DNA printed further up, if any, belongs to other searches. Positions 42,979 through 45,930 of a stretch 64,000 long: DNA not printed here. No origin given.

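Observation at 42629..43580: Shared signal-peptide + VPSL-motif Pro/Ala-rich leader on three giant enzymes that use cytoplasmic nucleotides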

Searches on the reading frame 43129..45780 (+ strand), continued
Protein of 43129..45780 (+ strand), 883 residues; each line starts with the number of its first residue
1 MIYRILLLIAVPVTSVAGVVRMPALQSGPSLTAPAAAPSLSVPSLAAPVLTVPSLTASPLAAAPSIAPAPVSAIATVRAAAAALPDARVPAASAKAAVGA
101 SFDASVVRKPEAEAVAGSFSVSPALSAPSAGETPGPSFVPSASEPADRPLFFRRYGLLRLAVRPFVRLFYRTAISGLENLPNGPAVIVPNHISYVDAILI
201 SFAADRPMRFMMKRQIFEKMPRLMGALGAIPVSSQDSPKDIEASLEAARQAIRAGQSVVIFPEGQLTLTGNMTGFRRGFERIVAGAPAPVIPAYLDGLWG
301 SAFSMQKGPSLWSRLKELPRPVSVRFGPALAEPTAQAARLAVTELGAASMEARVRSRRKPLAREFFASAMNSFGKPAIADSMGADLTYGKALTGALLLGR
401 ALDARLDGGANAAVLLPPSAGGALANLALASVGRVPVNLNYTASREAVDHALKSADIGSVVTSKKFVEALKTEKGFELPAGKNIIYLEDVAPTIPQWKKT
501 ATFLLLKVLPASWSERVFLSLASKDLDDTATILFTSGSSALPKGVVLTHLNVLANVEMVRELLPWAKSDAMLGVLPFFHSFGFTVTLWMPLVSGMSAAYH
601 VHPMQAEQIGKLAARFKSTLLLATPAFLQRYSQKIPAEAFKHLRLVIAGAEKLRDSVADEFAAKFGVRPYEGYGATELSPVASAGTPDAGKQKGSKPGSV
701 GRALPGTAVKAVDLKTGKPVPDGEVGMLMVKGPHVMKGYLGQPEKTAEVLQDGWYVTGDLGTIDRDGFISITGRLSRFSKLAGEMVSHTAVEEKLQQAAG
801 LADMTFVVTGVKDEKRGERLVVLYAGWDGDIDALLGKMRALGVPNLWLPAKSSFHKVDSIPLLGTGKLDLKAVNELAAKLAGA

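Call 41: search_protein_families(library=pfam, proteins=[L086:626-3298:+, L086:3295-7623:+, L086:7704-9989:+, L086:13710-16130:-, L084:7596-9893:+, L081:7580-9844:-, L082:12670-14634:-, L086:16194-17711:-], max_evalue=0.001)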
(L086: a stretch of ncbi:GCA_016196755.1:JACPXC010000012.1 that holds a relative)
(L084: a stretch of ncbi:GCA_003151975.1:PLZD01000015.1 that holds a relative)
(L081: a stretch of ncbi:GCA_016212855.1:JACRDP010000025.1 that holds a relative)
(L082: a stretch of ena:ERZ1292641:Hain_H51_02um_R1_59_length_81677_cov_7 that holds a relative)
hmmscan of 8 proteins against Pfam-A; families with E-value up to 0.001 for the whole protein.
L086:626-3298:+ (890 aa): 3 families
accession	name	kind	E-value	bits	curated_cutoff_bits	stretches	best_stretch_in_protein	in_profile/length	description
PF02771.21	Acyl-CoA_dh_N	-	3.2e-18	66.6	22.9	1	285-374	24-113/113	Acyl-CoA dehydrogenase, N-terminal domain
PF02770.24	Acyl-CoA_dh_M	-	4.5e-11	43.2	33.3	1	378-454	1-79/97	Acyl-CoA dehydrogenase, middle domain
PF00441.29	Acyl-CoA_dh_1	-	1.6e-05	25.5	22.4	1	517-664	3-138/150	Acyl-CoA dehydrogenase, C-terminal domain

L086:3295-7623:+ (1442 aa): 7 families
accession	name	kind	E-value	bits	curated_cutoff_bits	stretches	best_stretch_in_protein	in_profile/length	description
PF02803.24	Thiolase_C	-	4.6e-43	146.2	27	1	498-618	3-123/123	Thiolase, C-terminal domain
PF02737.24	3HCDH_N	-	2.3e-42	145.4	22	1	1042-1231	1-179/180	3-hydroxyacyl-CoA dehydrogenase, NAD binding domain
PF00108.29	Thiolase_N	-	2.6e-41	142.2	26.4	1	193-488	1-259/260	Thiolase, N-terminal domain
PF00378.25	ECH_1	-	4.5e-37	128.2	27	1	728-934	3-210/251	Enoyl-CoA hydratase/isomerase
PF00725.27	3HCDH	-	3.4e-23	82.4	22.1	1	1234-1318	1-88/97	3-hydroxyacyl-CoA dehydrogenase, C-terminal domain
PF16113.10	ECH_2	-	6.5e-17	62.5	27.2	1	741-916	12-188/335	Enoyl-CoA hydratase/isomerase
PF00109.32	ketoacyl-synt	-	0.00019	21.6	20.8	1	280-315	169-204/252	Beta-ketoacyl synthase, N-terminal domain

L086:7704-9989:+ (761 aa): 0 families

L086:13710-16130:- (806 aa): 18 families
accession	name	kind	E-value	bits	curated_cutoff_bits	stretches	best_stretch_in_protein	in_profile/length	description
PF00069.31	Pkinase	-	2.6e-59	201.2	31.7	1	540-785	1-253/263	Protein kinase domain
PF07714.23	PK_Tyr_Ser-Thr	-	7.8e-46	156.9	23.1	1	542-785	3-250/258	Protein tyrosine and serine/threonine kinase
PF00515.34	TPR_1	-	3.4e-14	52.4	27.8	0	384-417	1-34/34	Tetratricopeptide repeat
PF07719.23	TPR_2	-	3.6e-13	49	27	0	384-417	1-34/34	Tetratricopeptide repeat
PF14559.12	TPR_19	-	2e-12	47.7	25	2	363-424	4-65/68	Tetratricopeptide repeat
PF12895.13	ANAPC3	-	5e-11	43.2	27.2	1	169-240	5-76/82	Anaphase-promoting complex, cyclosome, subunit 3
PF13432.12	TPR_16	-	2.4e-10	41.1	32.7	3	364-418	11-65/65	Tetratricopeptide repeat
PF13371.12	TPR_9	-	4.2e-10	39.9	35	0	331-392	10-71/73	Tetratricopeptide repeat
PF13431.12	TPR_17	-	5.8e-09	36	24.4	0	342-370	5-33/34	Tetratricopeptide repeat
PF13428.12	TPR_14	-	3.3e-08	33.8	23.5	0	386-425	3-42/44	Tetratricopeptide repeat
PF03109.22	ABC1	-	2.1e-07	30.8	22.9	1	611-690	141-219/244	ABC1 atypical kinase-like domain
PF13414.12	TPR_11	-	1.4e-06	28.3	26.8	0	394-424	4-34/42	TPR repeat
PF13181.12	TPR_8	-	1.8e-06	28.1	25.7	0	384-417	1-34/34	Tetratricopeptide repeat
PF14853.12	Fis1_TPR_C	-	2.6e-06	28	25.3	0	323-353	8-38/53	Fis1 C-terminal tetratricopeptide repeat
PF23914.1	TPR_CcmH_CycH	-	8.4e-06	26.1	42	0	165-209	99-143/158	Cytochrome c-type biogenesis protein H TPR domain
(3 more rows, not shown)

L084:7596-9893:+ (765 aa): 2 families
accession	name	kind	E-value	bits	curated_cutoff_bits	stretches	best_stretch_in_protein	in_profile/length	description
PF00756.26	Esterase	-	5.3e-29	102.2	22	1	517-758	2-250/251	Putative esterase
PF16561.11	AMPK1_CBM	-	0.00055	20.5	26.8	0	432-500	14-76/85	Glycogen recognition site of AMP-activated protein kinase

L081:7580-9844:- (754 aa): 2 families
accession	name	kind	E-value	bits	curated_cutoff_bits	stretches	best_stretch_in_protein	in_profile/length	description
PF19580.5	Exo_endo_phos_3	-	1.8e-05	24.4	27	1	195-430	51-269/311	Endonuclease/Exonuclease/phosphatase family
PF03372.29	Exo_endo_phos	-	0.00027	21.2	24.5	1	194-370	24-173/225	Endonuclease/Exonuclease/phosphatase family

L082:12670-14634:- (654 aa): 2 families
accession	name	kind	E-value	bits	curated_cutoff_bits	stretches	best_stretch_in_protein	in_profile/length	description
PF00128.31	Alpha-amylase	-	1.2e-20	74.6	22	1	232-550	25-360/446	Alpha amylase, catalytic domain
PF14701.12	hDGE_amylase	-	0.00056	19.6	27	1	261-319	50-116/439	Glycogen debranching enzyme, glucanotransferase domain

L086:16194-17711:- (505 aa): 0 families

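Call 53: find_homologous_proteins(query=L086:626-3298:+, max_evalue=0.00001)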
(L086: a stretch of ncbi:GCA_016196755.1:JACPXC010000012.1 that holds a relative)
Query L086:626-3298:+ (890 aa): 13 proteins with E <= 0.00001 among 8000 candidates.
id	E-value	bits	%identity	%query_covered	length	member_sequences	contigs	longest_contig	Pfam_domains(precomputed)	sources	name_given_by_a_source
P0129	0.0e+0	1978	100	100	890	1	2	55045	PF02770.25,PF00441.30,PF02771.22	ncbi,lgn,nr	ncbi:MAG: acyl-CoA dehydrogenase family protein [Elusimicrobia bacterium]|nr:acyl-CoA dehydrogenase 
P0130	0.0e+0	1389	73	100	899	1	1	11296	PF02770.25,PF00441.30,PF02771.22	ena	-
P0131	0.0e+0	1284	75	84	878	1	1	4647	PF02770.25,PF00441.30,PF02771.22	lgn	-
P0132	0.0e+0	1187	68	93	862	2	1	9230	PF02770.25,PF00441.30,PF02771.22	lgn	-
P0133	0.0e+0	1177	64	94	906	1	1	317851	PF02770.25,PF02771.22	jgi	jgi:alkylation response protein AidB-like acyl-CoA dehydrogenase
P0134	2.0e-188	647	48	79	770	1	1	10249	PF02770.25,PF00441.30,PF02771.22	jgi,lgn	-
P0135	5.2e-187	642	48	79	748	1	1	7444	PF02770.25,PF00441.30,PF02771.22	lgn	-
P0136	6.5e-22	96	30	44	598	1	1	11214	PF21263.3,PF02770.25,PF00441.30,PF08028.17,PF02771.22,PF21343.3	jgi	jgi:alkylation response protein AidB-like acyl-CoA dehydrogenase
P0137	2.1e-12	64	30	27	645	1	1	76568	PF02770.25,PF00441.30,PF08028.17,PF03328.21,PF02771.22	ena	-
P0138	2.6e-9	54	28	41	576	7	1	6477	PF21263.3,PF02770.25,PF22924.2,PF00441.30,PF08028.17,PF02771.22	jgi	jgi:alkylation response protein AidB-like acyl-CoA dehydrogenase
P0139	7.2e-9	53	36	19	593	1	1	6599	PF02770.25,PF22924.2,PF00441.30,PF08028.17,PF02771.22,PF12806.13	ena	-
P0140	5.3e-7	46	37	14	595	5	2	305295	PF02770.25,PF22924.2,PF00441.30,PF02771.22,PF12806.13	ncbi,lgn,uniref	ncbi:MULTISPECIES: acyl-CoA dehydrogenase [unclassified Inquilinus]|uniref:acyl-CoA dehydrogenase n=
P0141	9.1e-6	42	39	13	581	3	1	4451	PF02770.25,PF22924.2,PF00441.30,PF08028.17,PF02771.22,PF12806.13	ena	-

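Call 55: find_encoding_contigs(protein=P0133, flank=10000, max_places=1)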
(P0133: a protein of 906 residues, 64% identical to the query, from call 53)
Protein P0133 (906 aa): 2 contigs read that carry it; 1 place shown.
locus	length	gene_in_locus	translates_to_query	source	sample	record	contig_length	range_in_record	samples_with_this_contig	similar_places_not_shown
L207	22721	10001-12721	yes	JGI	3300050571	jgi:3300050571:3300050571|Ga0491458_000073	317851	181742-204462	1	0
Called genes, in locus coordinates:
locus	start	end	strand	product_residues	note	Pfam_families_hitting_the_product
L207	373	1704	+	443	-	PF13185:GAF_2, PF01590:GAF (weak), PF13492:GAF_3, PF00990:GGDEF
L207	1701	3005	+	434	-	PF00990:GGDEF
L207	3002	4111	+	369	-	PF00574:CLP_protease (faint), PF25145:NfeD1b_N, PF01343:Peptidase_S49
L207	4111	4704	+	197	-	PF04893:Yip1 (weak)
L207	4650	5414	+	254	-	PF03853:YjeF_N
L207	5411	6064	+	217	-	PF00160:Pro_isomerase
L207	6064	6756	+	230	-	PF00753:Lactamase_B, PF23023:Anti-Pycsar_Apyc1, PF19583:ODP (faint), PF12706:Lactamase_B_2 (weak)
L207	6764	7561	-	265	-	PF01171:ATP_bind_3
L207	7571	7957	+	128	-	PF00072:Response_reg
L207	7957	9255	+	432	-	PF00890:FAD_binding_2, PF01266:DAO, PF01494:FAD_binding_3, PF01946:Thi4 (weak), PF03486:HI0933_like (weak), PF12831:FAD_oxidored, PF13450:NAD_binding_8, PF26311:ETF-QO_FixC_C, +6 more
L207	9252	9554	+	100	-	PF12838:Fer4_7 (faint), PF05187:Fer4_ETF_QO, PF13237:Fer4_10 (weak), PF13187:Fer4_9 (weak), PF25160:LdpA_Fe-S-bd (weak), PF12797:Fer4_2 (weak), PF00037:Fer4 (weak)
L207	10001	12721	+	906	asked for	PF02771:Acyl-CoA_dh_N, PF02770:Acyl-CoA_dh_M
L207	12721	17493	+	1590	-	PF00108:Thiolase_N, PF02803:Thiolase_C, PF00378:ECH_1, PF16113:ECH_2, PF02737:3HCDH_N, PF00725:3HCDH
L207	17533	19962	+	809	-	-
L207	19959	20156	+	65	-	-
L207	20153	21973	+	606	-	PF00474:SSF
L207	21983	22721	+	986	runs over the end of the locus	PF01553:Acyltransferase, PF00501:AMP-binding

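Call 57: search_solved_structures(query=L207:17533-19962:+, max_evalue=1)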
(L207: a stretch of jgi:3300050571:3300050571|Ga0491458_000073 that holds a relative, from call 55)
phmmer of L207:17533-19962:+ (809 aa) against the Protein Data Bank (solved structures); distinct sequences matched with E-value up to 1: 0.

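Call 58: search_protein_families(library=pfam, proteins=[L207:17533-19962:+, L207:12721-17493:+, L207:19959-20156:+, L207:20153-21973:+, L207:7957-9255:+, L207:9252-9554:+], max_evalue=0.1)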
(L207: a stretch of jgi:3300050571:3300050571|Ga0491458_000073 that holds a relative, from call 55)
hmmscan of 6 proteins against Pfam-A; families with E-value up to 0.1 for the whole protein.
L207:17533-19962:+ (809 aa): 0 families

L207:12721-17493:+ (1590 aa): 10 families
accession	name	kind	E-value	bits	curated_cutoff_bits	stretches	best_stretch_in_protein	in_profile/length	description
PF02737.24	3HCDH_N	-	1.4e-48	165.6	22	1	1166-1355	1-179/180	3-hydroxyacyl-CoA dehydrogenase, NAD binding domain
PF02803.24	Thiolase_C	-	7e-44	148.8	27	1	486-608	1-123/123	Thiolase, C-terminal domain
PF00108.29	Thiolase_N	-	4.1e-35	121.8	26.4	1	183-479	1-260/260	Thiolase, N-terminal domain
PF00378.25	ECH_1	-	1.1e-32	113.8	27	1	855-1045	4-194/251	Enoyl-CoA hydratase/isomerase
PF00725.27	3HCDH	-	1.8e-25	89.7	22.1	2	1358-1445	1-91/97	3-hydroxyacyl-CoA dehydrogenase, C-terminal domain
PF16113.10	ECH_2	-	3.6e-17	63.3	27.2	1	860-1055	4-201/335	Enoyl-CoA hydratase/isomerase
PF03446.21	NAD_binding_2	-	0.015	15.8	21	1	1166-1229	1-56/161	NAD binding domain of 6-phosphogluconate dehydrogenase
PF00109.32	ketoacyl-synt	-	0.028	14.5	20.8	0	274-305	173-204/252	Beta-ketoacyl synthase, N-terminal domain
PF03807.23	F420_oxidored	-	0.052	14.6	21.6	0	1166-1227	1-58/94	NADP oxidoreductase coenzyme F420-dependent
PF02826.25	2-Hacid_dh_C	-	0.1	12.4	25.1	0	1165-1198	37-70/178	D-isomer specific 2-hydroxyacid dehydrogenase, NAD binding domain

L207:19959-20156:+ (65 aa): 0 families

L207:20153-21973:+ (606 aa): 1 family
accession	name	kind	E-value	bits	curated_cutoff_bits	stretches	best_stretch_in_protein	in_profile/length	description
PF00474.23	SSF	-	5.2e-43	147.9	22.8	1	38-435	1-404/406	Sodium:solute symporter family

L207:7957-9255:+ (432 aa): 16 families
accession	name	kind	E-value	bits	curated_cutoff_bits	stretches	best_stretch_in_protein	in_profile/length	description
PF01494.25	FAD_binding_3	-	4.1e-19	69.4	22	2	6-175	2-169/349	FAD binding domain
PF01266.30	DAO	-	2.2e-16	60.8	27.9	2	7-54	1-50/353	FAD dependent oxidoreductase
PF12831.13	FAD_oxidored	-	3e-11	43.7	27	1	7-164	1-145/416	FAD dependent oxidoreductase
PF07992.20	Pyr_redox_2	-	4.1e-11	43.3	26.1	2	7-43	2-39/291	Pyridine nucleotide-disulphide oxidoreductase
PF01946.23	Thi4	-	3.2e-10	40.1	26.2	1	6-55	18-68/235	Thi4 family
PF00890.30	FAD_binding_2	-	4e-10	39.9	20.4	1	7-39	1-33/414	FAD binding domain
PF03486.20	HI0933_like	-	5.3e-09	36.3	50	1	7-43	2-38/244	HI0933-like protein Rossmann domain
PF04820.20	Trp_halogenase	-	1.9e-08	34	21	1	93-173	141-221/458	Tryptophan halogenase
PF13450.12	NAD_binding_8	-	5.5e-08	33.4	21.9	1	10-42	1-33/68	NAD(P)-binding Rossmann-like domain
PF13738.12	Pyr_redox_3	-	9e-08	32.1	30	1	9-38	1-31/305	Pyridine nucleotide-disulphide oxidoreductase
PF21162.3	ETFQO_UQ-bd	-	2.9e-06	28.2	27.7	1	186-283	3-95/96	ETF-QO, ubiquinone-binding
PF01134.28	GIDA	-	9.7e-06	25.3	22.1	1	7-34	1-28/391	Glucose inhibited division protein A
PF00070.33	Pyr_redox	-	0.00011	23.1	22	1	8-41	2-35/82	Pyridine nucleotide-disulphide oxidoreductase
PF01593.30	Amino_oxidase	-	0.00042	20.2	19.8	1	16-41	2-27/443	Flavin containing amine oxidoreductase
PF05834.18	Lycopene_cycl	-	0.00065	19.3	23.4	1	7-164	1-140/380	Lycopene cyclase protein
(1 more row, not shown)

L207:9252-9554:+ (100 aa): 13 families
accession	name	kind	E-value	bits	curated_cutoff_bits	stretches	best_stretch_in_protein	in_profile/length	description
PF05187.19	Fer4_ETF_QO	-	1.5e-10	41.6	24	1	20-98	19-104/104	Electron transfer flavoprotein-ubiquinone oxidoreductase, 4Fe-4S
PF13187.11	Fer4_9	-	1.9e-06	28.3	27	1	37-82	4-50/52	4Fe-4S dicluster domain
PF12797.12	Fer4_2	-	2.4e-06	27.6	24.5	1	61-81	2-22/22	4Fe-4S binding domain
PF13237.11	Fer4_10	-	3.4e-06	27.3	25.5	1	30-80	4-53/53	4Fe-4S dicluster domain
PF25160.1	LdpA_Fe-S-bd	-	5.5e-06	26.5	27.6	1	35-85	1-44/49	LdpA Fe-S cluster-binding domain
PF12838.12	Fer4_7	-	8.2e-06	26.6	27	1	38-82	4-51/52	4Fe-4S dicluster domain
PF00037.32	Fer4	-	9.3e-06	25.7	21.1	1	62-84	1-23/24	4Fe-4S binding domain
PF12837.12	Fer4_6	-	0.0011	19.3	25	1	62-82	2-22/24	4Fe-4S binding domain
PF12800.12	Fer4_4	-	0.0081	16.9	24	1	67-80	2-15/17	4Fe-4S binding domain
PF12798.12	Fer4_3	-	0.012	16.9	27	1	69-82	1-14/15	4Fe-4S binding domain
PF13183.11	Fer4_8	-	0.014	16.4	27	1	67-81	3-17/68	4Fe-4S dicluster domain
PF13534.11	Fer4_17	-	0.017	16.1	22.2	1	34-82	7-59/61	4Fe-4S dicluster domain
PF14697.11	Fer4_21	-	0.028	15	35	1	64-86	3-25/59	4Fe-4S dicluster domain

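Call 60: find_encoding_contigs(protein=P0134, flank=10000, max_places=1)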
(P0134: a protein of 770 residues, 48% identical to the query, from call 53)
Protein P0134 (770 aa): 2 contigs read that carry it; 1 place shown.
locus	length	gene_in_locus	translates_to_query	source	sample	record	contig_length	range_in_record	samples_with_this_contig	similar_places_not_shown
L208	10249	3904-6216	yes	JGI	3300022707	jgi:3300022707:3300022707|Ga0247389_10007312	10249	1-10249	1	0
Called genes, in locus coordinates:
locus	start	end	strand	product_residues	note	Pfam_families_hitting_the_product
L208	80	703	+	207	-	PF01509:TruB_N, PF16198:TruB_C_2 (faint)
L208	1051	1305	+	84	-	-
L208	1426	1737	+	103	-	-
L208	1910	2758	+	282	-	PF02086:MethyltransfD12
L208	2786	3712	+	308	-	PF01170:UPF0020 (faint), PF01555:N6_N4_Mtase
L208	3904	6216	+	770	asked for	PF02771:Acyl-CoA_dh_N, PF02770:Acyl-CoA_dh_M, PF00441:Acyl-CoA_dh_1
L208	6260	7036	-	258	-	PF01128:IspD, PF12804:NTP_transf_3 (weak)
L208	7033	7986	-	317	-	PF00586:AIRS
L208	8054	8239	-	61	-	-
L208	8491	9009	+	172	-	PF00578:AhpC-TSA, PF08534:Redoxin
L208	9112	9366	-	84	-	-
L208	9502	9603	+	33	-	-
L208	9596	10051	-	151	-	PF13411:MerR_1, PF00376:MerR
